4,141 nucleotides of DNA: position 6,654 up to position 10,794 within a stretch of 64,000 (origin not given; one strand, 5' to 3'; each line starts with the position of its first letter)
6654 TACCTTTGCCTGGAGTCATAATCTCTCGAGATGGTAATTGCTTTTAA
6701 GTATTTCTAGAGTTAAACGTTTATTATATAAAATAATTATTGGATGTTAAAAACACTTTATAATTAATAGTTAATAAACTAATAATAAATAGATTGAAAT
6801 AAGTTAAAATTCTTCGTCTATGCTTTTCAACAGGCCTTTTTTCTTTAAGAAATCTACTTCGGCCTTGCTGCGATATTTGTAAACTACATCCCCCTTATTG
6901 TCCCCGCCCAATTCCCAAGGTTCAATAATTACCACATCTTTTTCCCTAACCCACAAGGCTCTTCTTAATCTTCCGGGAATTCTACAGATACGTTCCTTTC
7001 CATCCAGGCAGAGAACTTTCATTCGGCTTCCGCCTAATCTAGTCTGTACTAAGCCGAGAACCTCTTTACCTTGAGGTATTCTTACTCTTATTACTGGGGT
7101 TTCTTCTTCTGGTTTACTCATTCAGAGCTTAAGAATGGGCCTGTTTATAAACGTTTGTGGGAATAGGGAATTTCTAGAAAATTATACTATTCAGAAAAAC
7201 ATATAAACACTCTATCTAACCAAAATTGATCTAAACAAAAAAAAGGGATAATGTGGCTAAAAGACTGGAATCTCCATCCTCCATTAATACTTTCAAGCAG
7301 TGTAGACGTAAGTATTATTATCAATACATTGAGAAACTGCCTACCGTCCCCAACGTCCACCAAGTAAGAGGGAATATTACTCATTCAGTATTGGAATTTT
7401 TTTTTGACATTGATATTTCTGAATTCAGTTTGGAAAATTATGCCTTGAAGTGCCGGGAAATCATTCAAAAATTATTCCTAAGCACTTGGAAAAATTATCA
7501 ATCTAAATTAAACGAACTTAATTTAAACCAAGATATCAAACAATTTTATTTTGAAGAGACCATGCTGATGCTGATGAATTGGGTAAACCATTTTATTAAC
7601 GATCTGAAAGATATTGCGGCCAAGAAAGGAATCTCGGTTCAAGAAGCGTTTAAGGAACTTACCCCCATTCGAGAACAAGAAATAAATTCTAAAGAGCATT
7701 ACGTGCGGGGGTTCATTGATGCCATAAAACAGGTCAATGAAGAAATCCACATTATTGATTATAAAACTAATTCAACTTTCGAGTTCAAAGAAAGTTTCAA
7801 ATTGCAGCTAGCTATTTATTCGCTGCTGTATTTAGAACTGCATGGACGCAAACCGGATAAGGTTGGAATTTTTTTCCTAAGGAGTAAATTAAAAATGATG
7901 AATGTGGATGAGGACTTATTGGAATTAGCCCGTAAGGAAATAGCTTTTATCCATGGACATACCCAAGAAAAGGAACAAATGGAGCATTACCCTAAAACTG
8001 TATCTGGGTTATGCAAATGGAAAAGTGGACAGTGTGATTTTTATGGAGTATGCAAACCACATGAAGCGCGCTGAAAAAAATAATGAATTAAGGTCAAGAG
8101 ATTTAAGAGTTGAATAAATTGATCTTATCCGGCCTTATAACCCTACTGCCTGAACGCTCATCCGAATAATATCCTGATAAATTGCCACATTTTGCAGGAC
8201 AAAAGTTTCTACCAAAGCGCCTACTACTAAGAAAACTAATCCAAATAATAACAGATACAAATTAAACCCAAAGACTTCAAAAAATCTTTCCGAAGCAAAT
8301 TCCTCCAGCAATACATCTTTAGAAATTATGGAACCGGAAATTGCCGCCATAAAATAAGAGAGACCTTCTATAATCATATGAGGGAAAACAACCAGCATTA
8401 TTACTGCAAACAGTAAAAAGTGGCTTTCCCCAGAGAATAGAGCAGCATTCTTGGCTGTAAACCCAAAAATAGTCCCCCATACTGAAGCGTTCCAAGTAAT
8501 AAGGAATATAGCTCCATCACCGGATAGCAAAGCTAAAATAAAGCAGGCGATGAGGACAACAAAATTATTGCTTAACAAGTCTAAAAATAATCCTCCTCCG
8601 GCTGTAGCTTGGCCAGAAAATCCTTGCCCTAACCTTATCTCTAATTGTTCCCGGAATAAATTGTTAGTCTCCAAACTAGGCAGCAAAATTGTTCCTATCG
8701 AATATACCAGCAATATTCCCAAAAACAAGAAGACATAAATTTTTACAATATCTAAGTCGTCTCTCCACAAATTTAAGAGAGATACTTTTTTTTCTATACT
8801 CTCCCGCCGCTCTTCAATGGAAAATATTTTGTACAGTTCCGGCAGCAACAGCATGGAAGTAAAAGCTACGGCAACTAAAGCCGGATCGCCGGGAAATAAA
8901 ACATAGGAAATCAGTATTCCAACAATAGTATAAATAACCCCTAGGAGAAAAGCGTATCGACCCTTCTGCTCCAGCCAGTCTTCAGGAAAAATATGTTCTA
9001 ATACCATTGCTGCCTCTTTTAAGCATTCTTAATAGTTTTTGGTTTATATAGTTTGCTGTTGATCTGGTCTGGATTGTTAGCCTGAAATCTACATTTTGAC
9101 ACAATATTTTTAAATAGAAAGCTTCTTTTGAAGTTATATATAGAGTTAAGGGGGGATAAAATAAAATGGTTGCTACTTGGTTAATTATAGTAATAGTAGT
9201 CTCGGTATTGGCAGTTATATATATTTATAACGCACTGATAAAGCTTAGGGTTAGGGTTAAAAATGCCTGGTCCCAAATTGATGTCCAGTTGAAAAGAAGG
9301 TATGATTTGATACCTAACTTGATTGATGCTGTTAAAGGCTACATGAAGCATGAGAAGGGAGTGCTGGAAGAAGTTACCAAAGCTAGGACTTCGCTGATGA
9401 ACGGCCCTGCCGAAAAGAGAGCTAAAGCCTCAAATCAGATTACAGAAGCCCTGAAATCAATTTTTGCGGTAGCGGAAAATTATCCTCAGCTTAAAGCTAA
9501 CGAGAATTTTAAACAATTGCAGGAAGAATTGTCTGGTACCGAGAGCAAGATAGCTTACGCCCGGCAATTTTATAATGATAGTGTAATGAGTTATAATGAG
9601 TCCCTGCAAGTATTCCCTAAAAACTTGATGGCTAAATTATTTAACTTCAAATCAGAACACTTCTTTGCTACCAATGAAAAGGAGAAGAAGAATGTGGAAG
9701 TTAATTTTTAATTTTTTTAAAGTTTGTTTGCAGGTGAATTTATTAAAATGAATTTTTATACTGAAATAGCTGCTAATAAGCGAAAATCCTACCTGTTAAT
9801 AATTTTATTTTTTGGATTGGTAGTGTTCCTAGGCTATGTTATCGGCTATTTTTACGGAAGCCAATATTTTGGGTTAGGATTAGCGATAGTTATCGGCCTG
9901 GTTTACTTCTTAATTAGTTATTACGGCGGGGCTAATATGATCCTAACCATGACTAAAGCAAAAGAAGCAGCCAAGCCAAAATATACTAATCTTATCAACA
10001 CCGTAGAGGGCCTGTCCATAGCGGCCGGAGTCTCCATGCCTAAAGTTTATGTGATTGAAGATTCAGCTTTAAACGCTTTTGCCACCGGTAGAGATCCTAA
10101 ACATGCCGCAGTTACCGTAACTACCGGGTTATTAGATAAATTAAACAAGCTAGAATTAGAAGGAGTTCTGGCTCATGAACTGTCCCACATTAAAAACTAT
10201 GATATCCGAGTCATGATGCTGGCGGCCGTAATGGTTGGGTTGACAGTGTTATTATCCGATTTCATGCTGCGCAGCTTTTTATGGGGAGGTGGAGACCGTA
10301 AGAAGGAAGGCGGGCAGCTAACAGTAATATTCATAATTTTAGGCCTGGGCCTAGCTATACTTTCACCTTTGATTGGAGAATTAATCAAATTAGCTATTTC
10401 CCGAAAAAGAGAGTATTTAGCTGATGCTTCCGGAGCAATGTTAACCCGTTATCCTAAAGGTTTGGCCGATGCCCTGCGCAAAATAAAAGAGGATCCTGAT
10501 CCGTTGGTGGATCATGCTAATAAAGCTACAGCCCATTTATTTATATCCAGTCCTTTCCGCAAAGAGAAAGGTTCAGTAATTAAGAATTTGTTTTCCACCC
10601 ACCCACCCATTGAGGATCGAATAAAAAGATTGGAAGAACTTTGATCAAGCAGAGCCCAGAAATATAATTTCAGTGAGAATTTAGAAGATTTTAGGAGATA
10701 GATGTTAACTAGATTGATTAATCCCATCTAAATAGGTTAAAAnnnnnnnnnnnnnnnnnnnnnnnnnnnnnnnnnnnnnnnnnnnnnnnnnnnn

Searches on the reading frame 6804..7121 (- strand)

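Call 42: search_protein_families(library=pfam, proteins=[window:6804-7121:-], max_evalue=0.0001)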
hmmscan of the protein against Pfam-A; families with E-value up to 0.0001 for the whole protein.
window:6804-7121:- (105 aa): 1 family
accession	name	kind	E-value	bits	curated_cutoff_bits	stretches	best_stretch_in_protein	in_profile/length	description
PF01176.25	eIF-1a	-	2e-17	63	30.2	1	20-82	2-64/64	Translation initiation factor 1A / IF-1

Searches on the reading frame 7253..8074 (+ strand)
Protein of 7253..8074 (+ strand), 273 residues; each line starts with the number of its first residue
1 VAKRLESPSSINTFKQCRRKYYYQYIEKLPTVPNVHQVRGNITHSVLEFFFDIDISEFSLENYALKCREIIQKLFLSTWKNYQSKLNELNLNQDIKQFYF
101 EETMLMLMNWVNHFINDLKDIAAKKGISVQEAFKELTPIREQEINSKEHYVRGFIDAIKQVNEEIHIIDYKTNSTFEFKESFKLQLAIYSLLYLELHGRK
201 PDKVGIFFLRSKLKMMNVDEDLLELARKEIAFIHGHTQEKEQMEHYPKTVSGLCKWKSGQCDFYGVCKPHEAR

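Call 42: search_protein_families(library=pfam, proteins=[window:7253-8074:+], max_evalue=0.0001)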
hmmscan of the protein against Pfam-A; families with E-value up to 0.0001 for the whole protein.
window:7253-8074:+ (273 aa): 3 families
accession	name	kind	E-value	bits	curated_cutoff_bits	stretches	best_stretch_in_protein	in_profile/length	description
PF12705.13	PDDEXK_1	-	1.5e-24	87.8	22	1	7-267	3-246/247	PD-(D/E)XK nuclease superfamily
PF08696.17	Dna2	-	7.9e-09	36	22.4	1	7-160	57-203/204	DNA replication factor Dna2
PF01930.23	Cas_Cas4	-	6.9e-05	23.4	22.7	0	121-268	29-159/160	Domain of unknown function DUF83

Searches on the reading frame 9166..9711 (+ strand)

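Call 42: search_protein_families(library=pfam, proteins=[window:9166-9711:+], max_evalue=0.0001)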
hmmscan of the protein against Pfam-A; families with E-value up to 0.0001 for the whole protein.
window:9166-9711:+ (181 aa): 1 family
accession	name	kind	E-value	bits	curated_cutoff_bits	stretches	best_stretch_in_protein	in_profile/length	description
PF04011.17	LemA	-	4.9e-60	202.1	26.2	1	34-181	1-149/149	LemA family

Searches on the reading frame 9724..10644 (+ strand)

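Call 42: search_protein_families(library=pfam, proteins=[window:9724-10644:+], max_evalue=0.0001)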
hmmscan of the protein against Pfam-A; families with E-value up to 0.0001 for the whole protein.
window:9724-10644:+ (306 aa): 1 family
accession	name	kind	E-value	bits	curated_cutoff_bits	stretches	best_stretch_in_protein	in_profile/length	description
PF01435.24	Peptidase_M48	-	5.3e-33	114.9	20.3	1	89-305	6-184/186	Peptidase family M48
